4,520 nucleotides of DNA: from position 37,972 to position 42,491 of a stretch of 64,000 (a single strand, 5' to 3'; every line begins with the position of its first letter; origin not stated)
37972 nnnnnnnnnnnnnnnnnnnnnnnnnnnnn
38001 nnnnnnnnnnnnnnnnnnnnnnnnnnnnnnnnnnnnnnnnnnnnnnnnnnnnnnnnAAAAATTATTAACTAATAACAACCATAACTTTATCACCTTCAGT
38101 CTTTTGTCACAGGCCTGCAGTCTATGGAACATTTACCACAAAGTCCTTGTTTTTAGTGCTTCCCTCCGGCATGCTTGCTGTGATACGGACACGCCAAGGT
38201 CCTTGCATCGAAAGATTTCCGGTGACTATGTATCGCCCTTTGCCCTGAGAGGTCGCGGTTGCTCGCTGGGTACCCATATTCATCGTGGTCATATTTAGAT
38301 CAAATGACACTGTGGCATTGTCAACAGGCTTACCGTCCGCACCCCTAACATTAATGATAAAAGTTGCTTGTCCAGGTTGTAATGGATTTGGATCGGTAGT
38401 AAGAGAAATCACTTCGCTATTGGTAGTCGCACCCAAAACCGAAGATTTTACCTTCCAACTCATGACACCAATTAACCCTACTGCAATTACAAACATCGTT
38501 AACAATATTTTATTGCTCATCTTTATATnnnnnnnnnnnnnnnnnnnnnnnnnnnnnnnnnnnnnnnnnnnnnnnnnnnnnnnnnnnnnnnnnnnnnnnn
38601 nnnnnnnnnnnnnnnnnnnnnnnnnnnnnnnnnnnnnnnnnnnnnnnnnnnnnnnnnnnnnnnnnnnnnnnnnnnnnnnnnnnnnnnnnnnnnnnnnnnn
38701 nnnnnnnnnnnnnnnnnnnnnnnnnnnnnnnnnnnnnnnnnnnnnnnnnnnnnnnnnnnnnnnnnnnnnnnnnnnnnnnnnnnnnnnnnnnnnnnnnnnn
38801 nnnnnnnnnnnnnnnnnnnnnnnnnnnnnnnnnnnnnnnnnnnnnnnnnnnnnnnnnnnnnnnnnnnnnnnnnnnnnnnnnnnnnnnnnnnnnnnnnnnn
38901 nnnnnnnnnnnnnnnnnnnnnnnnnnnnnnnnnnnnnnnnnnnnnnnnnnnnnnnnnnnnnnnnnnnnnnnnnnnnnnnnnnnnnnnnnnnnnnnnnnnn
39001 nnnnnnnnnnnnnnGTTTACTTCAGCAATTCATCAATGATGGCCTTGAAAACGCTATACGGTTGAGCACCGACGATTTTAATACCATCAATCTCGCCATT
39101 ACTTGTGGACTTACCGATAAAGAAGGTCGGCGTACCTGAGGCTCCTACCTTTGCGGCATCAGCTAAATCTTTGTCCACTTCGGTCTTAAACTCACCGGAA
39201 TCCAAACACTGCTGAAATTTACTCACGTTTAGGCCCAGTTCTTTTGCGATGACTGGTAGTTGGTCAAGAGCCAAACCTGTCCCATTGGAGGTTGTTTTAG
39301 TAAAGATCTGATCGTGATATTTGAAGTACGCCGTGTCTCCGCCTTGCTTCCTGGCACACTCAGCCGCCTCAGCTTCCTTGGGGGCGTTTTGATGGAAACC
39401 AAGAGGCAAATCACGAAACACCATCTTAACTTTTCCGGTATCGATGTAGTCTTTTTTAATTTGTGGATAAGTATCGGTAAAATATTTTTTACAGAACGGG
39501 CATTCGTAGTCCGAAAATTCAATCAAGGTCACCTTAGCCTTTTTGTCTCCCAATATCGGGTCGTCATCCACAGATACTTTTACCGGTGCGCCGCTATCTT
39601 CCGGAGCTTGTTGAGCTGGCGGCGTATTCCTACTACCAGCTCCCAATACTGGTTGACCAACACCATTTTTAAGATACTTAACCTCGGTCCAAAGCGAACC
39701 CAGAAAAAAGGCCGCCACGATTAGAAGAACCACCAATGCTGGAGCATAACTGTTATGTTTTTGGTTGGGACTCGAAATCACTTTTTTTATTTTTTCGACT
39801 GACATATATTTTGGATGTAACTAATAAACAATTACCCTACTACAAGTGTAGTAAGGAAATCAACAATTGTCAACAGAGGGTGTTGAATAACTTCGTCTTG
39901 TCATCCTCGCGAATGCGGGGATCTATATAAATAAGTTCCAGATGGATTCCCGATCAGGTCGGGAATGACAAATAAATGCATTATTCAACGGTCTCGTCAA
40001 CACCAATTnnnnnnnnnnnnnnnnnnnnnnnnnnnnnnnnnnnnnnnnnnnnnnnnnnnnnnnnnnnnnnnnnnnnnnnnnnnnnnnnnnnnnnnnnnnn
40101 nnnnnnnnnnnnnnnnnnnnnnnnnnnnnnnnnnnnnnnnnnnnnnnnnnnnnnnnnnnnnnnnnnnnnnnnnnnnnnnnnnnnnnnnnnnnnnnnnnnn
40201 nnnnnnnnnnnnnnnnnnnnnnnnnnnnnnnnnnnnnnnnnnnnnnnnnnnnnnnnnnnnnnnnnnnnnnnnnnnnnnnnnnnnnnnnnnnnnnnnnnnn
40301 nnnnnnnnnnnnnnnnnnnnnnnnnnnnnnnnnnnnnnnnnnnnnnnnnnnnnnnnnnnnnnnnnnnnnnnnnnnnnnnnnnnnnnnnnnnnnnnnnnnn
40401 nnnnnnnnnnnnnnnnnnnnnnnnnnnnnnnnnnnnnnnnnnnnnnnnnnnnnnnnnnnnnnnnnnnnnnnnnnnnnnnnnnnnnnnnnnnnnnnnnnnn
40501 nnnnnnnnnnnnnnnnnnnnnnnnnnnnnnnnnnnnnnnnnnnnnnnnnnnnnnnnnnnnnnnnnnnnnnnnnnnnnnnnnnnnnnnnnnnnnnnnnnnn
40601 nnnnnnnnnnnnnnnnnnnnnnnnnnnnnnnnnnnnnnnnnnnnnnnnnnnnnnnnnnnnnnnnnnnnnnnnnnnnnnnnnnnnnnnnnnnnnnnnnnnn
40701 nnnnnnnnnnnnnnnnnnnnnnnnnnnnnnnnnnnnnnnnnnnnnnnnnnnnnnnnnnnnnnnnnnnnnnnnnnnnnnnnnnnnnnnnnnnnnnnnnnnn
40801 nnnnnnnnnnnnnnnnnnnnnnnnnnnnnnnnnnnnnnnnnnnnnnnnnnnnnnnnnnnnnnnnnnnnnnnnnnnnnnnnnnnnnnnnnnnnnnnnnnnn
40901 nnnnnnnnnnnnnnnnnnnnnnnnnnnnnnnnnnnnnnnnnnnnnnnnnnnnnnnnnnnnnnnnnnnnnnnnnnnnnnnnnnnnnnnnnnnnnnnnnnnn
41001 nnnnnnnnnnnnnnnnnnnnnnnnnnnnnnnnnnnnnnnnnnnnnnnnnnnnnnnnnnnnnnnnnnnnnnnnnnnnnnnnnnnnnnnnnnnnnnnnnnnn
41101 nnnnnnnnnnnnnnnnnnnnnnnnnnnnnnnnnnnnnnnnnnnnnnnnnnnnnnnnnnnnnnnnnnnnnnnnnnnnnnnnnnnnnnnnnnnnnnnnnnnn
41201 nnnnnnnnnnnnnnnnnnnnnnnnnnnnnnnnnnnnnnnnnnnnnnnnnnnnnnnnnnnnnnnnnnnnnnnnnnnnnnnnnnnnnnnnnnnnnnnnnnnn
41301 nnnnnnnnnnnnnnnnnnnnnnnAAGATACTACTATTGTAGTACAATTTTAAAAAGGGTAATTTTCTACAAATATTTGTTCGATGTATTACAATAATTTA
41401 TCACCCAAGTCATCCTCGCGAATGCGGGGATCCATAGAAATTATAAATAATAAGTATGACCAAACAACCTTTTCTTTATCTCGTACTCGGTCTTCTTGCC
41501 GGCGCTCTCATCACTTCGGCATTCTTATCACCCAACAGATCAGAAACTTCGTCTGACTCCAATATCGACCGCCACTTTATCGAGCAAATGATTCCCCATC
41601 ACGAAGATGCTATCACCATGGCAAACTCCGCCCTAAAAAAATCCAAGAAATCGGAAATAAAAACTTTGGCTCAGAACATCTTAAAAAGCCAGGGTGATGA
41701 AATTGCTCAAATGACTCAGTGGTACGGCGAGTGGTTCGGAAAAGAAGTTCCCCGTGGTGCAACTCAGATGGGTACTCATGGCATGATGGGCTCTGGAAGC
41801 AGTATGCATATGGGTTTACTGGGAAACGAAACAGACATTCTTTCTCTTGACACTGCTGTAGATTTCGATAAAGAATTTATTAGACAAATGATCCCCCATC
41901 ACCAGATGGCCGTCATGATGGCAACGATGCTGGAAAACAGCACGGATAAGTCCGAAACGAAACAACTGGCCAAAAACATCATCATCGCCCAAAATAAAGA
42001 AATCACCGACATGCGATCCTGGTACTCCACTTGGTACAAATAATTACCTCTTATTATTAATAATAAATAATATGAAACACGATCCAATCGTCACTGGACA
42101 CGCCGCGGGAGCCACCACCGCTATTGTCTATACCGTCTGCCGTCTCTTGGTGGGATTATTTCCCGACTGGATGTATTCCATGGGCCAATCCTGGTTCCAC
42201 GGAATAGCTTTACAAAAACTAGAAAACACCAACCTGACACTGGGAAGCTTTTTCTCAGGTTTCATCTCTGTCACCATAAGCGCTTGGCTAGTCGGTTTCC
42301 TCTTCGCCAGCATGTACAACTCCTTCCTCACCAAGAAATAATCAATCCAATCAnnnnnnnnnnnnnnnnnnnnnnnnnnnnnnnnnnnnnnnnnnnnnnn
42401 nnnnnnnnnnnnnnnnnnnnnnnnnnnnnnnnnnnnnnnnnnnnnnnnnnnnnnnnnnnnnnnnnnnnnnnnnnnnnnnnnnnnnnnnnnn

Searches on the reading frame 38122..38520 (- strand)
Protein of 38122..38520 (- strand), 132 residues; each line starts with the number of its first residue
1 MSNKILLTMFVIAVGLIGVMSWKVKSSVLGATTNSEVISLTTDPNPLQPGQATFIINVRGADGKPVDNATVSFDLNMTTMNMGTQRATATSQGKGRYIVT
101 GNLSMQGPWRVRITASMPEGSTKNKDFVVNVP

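Call 46: search_protein_families(library=pfam, proteins=[window:38122-38520:-], max_evalue=0.001)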
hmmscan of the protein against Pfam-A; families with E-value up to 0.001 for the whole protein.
window:38122-38520:- (132 aa): 4 families
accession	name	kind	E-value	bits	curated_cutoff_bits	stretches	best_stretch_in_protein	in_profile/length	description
PF13115.11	YtkA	-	1.2e-13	51.9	25.9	1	39-113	10-84/85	YtkA-like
PF05751.16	FixH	-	3e-06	27.8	23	1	52-117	73-138/150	FixH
PF02369.22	Big_1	-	5.4e-05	23.6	34.9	1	51-125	18-88/93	Bacterial Ig-like domain (group 1)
PF13620.12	CarboxypepD_reg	-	0.00027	21.6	32.3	1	58-117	6-58/82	Carboxypeptidase regulatory-like domain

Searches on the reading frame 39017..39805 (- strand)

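Call 46: search_protein_families(library=pfam, proteins=[window:39017-39805:-], max_evalue=0.001)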
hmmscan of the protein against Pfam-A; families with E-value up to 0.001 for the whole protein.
window:39017-39805:- (262 aa): 4 families
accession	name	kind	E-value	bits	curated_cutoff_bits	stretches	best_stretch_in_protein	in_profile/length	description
PF13462.12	Thioredoxin_4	-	4.2e-31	108.8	23.2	1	80-235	3-150/165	Thioredoxin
PF01323.26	DSBA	-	1.4e-18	67.8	25.6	1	93-255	1-188/191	DSBA-like thioredoxin domain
PF13743.12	Thioredoxin_5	-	4.6e-05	23.7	27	1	183-254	116-185/186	Thioredoxin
PF13098.12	Thioredoxin_2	-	0.00034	21.4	27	0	88-255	3-102/104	Thioredoxin-like domain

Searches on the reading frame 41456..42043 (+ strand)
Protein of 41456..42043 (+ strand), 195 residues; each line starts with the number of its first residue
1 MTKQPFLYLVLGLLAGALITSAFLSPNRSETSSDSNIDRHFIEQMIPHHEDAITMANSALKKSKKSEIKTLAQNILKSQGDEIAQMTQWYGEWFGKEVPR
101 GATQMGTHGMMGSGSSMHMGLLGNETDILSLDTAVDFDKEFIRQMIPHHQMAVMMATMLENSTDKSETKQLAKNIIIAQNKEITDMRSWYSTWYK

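Call 46: search_protein_families(library=pfam, proteins=[window:41456-42043:+], max_evalue=0.001)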
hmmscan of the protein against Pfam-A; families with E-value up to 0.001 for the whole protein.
window:41456-42043:+ (195 aa): 2 families
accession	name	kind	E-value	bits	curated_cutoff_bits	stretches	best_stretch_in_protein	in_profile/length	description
PF03713.19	DUF305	-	2.2e-41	141.9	27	1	38-190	1-151/151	Domain of unknown function (DUF305)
PF13628.12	DUF4142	-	1.2e-10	42.3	27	1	31-77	80-126/138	Domain of unknown function (DUF4142)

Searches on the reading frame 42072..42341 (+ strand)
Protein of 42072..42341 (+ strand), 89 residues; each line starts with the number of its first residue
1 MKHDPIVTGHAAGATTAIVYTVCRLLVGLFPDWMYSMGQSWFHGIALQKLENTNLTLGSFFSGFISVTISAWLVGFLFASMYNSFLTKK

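Call 46: search_protein_families(library=pfam, proteins=[window:42072-42341:+], max_evalue=0.001)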
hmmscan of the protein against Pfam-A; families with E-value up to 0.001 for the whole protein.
window:42072-42341:+ (89 aa): 1 family
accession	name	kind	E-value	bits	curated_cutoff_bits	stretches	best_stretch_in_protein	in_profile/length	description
PF18926.5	DUF5676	-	2.3e-20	73.7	27.6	1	5-84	2-81/82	2TM family of unknown function (DUF5676)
